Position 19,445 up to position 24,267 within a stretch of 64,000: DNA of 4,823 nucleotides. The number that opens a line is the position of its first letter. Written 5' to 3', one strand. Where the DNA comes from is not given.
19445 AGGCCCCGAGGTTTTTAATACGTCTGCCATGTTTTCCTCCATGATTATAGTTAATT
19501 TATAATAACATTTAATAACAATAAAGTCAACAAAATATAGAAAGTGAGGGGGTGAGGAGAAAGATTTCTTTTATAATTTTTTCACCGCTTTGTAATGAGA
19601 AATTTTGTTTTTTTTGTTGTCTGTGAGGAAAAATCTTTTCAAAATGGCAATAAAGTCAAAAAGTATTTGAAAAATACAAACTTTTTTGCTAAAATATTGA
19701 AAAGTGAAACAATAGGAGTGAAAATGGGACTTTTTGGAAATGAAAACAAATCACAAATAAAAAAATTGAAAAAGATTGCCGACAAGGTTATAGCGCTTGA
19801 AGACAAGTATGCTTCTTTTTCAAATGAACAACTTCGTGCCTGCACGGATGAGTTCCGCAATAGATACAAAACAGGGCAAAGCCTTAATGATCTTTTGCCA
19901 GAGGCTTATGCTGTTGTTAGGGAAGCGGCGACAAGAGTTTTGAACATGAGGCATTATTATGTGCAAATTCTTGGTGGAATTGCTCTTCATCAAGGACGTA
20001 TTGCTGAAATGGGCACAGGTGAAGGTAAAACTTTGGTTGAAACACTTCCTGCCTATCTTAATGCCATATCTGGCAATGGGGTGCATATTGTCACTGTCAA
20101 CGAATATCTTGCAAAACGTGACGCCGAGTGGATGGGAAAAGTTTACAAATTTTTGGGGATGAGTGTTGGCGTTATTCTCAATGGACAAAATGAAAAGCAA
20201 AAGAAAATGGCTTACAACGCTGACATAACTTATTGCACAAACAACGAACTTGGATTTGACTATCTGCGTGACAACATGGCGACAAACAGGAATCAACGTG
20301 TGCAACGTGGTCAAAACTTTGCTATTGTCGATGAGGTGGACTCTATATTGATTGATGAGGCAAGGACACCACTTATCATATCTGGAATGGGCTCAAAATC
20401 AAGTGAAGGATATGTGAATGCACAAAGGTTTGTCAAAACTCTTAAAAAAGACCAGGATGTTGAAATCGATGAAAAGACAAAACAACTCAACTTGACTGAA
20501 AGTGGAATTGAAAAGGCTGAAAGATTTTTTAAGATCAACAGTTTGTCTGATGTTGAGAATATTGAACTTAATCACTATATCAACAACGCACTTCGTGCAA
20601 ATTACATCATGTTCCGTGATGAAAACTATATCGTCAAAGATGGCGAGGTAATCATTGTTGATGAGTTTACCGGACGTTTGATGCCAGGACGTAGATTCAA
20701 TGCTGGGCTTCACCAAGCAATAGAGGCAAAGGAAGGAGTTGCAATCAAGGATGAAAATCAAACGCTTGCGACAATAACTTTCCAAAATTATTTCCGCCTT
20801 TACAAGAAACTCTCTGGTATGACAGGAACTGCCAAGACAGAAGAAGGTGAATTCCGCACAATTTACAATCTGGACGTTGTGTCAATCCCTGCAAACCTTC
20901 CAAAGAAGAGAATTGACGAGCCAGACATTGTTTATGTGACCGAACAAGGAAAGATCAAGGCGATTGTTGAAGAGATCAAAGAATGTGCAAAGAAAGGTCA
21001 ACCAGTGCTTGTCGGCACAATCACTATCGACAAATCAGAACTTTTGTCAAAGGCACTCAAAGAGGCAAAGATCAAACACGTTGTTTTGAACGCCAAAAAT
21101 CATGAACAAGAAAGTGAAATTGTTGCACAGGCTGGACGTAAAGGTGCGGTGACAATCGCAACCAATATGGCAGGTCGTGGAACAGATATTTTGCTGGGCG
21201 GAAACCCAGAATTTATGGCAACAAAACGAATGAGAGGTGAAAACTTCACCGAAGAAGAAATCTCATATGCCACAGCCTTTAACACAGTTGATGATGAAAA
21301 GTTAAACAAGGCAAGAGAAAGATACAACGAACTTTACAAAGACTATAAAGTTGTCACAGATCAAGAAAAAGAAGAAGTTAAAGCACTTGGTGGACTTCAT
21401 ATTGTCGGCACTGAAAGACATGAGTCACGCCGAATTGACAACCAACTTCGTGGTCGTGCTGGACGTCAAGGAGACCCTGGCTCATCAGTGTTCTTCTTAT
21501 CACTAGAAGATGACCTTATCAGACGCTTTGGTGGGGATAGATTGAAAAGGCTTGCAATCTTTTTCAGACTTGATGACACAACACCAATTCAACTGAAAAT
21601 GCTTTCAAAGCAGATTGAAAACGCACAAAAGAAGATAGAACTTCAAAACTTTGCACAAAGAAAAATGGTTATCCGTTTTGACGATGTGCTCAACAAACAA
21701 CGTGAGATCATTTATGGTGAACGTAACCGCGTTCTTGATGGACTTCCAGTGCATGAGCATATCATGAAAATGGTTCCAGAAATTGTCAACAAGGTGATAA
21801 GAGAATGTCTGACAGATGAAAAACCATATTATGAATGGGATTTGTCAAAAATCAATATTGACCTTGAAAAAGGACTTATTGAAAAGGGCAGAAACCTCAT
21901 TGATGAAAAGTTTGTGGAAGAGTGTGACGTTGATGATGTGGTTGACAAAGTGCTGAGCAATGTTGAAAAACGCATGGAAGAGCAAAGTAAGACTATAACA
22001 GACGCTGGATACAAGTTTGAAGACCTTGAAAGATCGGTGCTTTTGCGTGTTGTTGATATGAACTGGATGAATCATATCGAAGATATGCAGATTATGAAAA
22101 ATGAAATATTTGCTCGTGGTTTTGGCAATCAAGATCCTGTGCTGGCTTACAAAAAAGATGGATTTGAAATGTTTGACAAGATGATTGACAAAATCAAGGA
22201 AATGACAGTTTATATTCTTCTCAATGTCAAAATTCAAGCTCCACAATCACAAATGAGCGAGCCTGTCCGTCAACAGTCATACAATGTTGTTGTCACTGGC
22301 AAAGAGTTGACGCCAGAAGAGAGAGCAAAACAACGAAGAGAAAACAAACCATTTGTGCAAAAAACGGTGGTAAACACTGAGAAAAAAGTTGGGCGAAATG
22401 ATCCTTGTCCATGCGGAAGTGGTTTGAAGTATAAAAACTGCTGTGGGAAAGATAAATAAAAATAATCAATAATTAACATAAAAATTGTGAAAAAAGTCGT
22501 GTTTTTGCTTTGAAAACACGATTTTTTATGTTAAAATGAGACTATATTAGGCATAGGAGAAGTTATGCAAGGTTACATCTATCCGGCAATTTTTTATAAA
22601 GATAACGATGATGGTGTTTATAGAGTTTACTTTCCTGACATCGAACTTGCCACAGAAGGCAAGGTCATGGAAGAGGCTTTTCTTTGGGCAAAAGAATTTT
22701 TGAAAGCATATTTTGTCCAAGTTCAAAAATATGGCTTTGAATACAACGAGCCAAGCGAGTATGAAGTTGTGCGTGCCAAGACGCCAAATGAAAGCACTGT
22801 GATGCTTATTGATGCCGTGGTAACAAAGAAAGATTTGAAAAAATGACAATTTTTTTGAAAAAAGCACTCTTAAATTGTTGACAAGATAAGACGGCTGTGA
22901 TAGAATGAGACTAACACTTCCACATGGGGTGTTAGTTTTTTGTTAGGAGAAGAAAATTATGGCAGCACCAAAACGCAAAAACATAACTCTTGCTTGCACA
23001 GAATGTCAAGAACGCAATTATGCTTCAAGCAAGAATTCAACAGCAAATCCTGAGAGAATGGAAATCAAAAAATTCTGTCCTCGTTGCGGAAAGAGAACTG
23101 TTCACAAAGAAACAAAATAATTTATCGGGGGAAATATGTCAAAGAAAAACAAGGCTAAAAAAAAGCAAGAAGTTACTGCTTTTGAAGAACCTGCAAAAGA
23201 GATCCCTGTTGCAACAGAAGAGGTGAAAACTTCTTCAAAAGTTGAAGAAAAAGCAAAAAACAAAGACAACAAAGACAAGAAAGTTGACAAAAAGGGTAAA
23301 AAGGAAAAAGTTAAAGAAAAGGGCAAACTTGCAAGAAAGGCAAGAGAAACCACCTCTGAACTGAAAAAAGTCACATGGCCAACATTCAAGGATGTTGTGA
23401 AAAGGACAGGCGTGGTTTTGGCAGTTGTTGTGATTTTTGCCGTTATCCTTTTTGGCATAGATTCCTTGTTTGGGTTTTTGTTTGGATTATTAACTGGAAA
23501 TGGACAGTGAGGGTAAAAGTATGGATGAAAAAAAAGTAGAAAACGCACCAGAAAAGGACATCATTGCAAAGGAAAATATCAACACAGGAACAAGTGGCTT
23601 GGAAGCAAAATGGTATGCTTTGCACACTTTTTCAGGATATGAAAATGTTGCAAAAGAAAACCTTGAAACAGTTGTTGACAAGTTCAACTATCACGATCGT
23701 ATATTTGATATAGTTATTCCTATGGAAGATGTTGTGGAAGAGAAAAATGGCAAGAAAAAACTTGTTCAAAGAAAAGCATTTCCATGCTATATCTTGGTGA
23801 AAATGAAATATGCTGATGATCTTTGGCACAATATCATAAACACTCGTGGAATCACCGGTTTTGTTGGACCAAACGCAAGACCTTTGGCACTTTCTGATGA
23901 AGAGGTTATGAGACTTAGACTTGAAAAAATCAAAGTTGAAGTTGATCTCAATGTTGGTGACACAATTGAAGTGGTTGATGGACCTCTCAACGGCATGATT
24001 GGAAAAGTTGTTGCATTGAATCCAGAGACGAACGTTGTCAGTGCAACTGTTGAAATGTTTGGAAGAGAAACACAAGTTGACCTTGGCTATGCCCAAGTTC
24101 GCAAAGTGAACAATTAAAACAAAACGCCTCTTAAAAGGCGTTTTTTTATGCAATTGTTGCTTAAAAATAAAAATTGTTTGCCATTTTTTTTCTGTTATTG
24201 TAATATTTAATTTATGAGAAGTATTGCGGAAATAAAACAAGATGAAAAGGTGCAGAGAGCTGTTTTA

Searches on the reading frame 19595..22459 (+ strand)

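Call 66: search_protein_families(library=pfam, proteins=[window:19595-22459:+], max_evalue=0.001)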
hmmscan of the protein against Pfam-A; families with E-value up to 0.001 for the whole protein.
window:19595-22459:+ (954 aa): 6 families
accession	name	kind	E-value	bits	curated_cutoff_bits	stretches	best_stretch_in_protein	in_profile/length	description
PF07517.20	SecA_DEAD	-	1.6e-130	435.1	24.6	1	46-421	4-290/290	SecA DEAD-like domain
PF21090.3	P-loop_SecA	-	1.3e-89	299.7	27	1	437-658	2-201/205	SecA P-loop domain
PF07516.18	SecA_SW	-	5.4e-55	187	26.7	1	664-878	1-199/200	SecA Wing and Scaffold domain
PF01043.26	SecA_PP_bind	-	2.4e-42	144.4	23.5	1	269-377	2-110/110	SecA preprotein cross-linking domain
PF02810.21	SEC-C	-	2.7e-09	37.1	20.4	1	934-952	1-19/19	SEC-C motif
PF00270.35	DEAD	-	8.3e-08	32.6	26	1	136-254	18-132/167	DEAD/DEAH box helicase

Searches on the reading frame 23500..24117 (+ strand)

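Call 66: search_protein_families(library=pfam, proteins=[window:23500-24117:+], max_evalue=0.001)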
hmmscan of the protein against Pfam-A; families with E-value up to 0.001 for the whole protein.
window:23500-24117:+ (205 aa): 3 families
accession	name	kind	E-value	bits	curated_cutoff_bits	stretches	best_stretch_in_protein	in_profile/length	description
PF02357.24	NusG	-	4.4e-27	94.9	22.2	1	37-140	2-93/93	Transcription termination factor nusG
PF23284.2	KOW2_Spt5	-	0.00015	22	28.9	1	153-202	2-49/50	Transcription elongation factor SPT5, second KOW domain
PF00467.35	KOW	-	0.00026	21.1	22.3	1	152-180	1-29/32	KOW motif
